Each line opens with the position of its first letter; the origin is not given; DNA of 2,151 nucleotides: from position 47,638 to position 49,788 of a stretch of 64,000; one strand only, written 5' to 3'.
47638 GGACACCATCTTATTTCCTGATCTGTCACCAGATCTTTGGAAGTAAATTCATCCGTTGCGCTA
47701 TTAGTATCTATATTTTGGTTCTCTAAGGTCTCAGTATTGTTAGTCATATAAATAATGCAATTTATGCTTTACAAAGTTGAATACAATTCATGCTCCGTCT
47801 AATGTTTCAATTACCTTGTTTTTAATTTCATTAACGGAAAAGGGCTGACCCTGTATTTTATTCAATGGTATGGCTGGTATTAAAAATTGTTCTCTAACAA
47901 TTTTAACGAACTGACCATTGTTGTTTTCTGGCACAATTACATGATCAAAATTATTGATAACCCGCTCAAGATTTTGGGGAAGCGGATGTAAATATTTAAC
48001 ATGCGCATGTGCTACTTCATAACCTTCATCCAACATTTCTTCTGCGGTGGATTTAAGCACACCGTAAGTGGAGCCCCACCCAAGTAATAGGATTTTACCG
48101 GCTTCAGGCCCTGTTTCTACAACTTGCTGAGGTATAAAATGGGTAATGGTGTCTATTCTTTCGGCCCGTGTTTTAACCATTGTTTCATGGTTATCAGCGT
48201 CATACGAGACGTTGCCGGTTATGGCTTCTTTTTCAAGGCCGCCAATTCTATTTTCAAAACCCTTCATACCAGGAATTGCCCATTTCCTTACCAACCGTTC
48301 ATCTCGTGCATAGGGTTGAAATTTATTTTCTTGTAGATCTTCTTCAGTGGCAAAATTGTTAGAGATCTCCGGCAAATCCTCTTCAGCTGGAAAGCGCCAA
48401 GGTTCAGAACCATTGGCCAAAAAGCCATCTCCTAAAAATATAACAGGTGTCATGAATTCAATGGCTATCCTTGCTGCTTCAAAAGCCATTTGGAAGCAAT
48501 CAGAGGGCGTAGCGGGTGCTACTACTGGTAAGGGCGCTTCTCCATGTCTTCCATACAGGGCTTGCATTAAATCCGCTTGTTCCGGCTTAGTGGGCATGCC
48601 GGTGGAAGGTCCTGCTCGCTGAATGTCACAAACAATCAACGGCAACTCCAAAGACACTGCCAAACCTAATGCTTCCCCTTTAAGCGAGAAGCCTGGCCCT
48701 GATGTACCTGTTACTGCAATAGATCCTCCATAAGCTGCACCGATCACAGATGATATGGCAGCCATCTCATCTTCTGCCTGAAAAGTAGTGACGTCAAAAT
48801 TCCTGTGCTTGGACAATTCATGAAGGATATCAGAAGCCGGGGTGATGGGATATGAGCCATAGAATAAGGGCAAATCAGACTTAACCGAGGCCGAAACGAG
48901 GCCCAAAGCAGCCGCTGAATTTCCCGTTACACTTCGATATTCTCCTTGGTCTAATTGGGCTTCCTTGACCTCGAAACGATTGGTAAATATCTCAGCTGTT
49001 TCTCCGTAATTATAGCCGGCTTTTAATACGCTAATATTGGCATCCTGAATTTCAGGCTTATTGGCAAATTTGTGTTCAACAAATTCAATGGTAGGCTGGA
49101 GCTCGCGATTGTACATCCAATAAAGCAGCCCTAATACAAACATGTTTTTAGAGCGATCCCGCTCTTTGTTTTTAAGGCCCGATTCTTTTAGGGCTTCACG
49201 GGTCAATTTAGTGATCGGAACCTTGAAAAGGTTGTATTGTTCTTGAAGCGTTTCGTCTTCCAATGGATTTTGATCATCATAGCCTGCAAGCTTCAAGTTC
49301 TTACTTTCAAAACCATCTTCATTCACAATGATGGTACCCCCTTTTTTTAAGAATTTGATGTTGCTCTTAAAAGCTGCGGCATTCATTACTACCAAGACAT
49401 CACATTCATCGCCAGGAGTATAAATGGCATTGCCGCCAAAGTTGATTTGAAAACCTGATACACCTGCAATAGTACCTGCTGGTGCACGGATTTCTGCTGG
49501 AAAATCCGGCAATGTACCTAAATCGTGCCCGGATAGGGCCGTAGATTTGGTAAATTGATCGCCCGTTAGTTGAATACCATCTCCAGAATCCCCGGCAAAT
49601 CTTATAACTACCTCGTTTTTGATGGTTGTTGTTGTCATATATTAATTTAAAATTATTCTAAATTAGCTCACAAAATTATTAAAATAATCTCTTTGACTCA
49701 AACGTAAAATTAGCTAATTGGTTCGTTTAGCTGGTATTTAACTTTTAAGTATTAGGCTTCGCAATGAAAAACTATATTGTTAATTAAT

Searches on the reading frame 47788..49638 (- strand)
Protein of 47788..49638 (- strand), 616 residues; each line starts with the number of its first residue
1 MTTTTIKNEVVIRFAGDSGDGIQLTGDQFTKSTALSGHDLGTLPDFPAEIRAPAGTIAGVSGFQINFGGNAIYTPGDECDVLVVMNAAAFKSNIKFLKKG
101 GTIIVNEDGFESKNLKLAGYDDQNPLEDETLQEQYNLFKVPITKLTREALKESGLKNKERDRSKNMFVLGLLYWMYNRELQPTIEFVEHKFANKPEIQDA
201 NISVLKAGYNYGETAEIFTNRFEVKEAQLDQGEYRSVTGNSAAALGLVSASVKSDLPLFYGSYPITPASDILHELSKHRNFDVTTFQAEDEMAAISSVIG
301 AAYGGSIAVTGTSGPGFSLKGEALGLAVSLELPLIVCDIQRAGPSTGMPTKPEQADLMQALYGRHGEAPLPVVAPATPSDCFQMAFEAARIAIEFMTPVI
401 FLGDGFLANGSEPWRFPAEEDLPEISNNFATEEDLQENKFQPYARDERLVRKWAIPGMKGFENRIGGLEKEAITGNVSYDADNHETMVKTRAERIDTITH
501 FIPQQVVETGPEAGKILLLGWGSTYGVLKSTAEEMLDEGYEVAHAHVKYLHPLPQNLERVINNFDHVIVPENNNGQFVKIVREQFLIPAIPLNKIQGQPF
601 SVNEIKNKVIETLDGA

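Call 13: search_protein_families(library=pfam, proteins=[window:47788-49638:-], max_evalue=0.00001)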
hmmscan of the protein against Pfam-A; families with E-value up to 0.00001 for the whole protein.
window:47788-49638:- (616 aa): 2 families
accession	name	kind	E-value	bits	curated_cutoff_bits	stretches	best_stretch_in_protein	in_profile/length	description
PF01855.24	POR_N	-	2.9e-51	174.9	27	1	259-469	10-217/231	Pyruvate flavodoxin/ferredoxin oxidoreductase, thiamine diP-bdg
PF01558.24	POR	-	1.2e-25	91.1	27.4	1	19-209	2-172/173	Pyruvate ferredoxin/flavodoxin oxidoreductase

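Call 59: find_homologous_proteins(query=window:47788-49638:-, max_evalue=1e-30)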
Query window:47788-49638:- (616 aa): 8000 proteins with E <= 1e-30 among 8000 candidates; the best 120 are listed.
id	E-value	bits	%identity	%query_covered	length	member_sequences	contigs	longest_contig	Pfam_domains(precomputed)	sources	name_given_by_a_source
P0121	0.0e+0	1395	100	100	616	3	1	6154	PF01558.26,PF01855.25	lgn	-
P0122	0.0e+0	1054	74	99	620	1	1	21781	PF01558.26,PF01855.25,PF17147.10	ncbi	-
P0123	0.0e+0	1050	72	99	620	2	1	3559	PF01558.26,PF01855.25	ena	-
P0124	0.0e+0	1042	72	99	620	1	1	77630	PF01558.26,PF01855.25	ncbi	-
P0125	0.0e+0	1028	72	99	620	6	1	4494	PF01558.26,PF01855.25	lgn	-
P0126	0.0e+0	1028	72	99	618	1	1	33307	PF01558.26,PF01855.25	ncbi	-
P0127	0.0e+0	1027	72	99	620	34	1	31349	PF01558.26,PF01855.25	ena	-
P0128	0.0e+0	1022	72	99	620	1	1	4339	PF01558.26,PF01855.25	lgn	-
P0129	0.0e+0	1012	71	99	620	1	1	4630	PF01558.26,PF01855.25,PF17147.10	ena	-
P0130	3.0e-298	1008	70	99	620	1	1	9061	PF01558.26,PF01855.25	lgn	-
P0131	3.4e-298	1008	72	99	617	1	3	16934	PF01558.26,PF01855.25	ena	-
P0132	4.6e-298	1008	72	99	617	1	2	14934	PF01558.26,PF01855.25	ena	-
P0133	2.3e-297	1005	72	99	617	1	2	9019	PF01558.26,PF01855.25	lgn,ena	-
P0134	3.2e-297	1005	72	99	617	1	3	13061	PF01558.26,PF01855.25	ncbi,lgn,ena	-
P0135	3.7e-296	1001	71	99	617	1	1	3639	PF01558.26,PF01855.25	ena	-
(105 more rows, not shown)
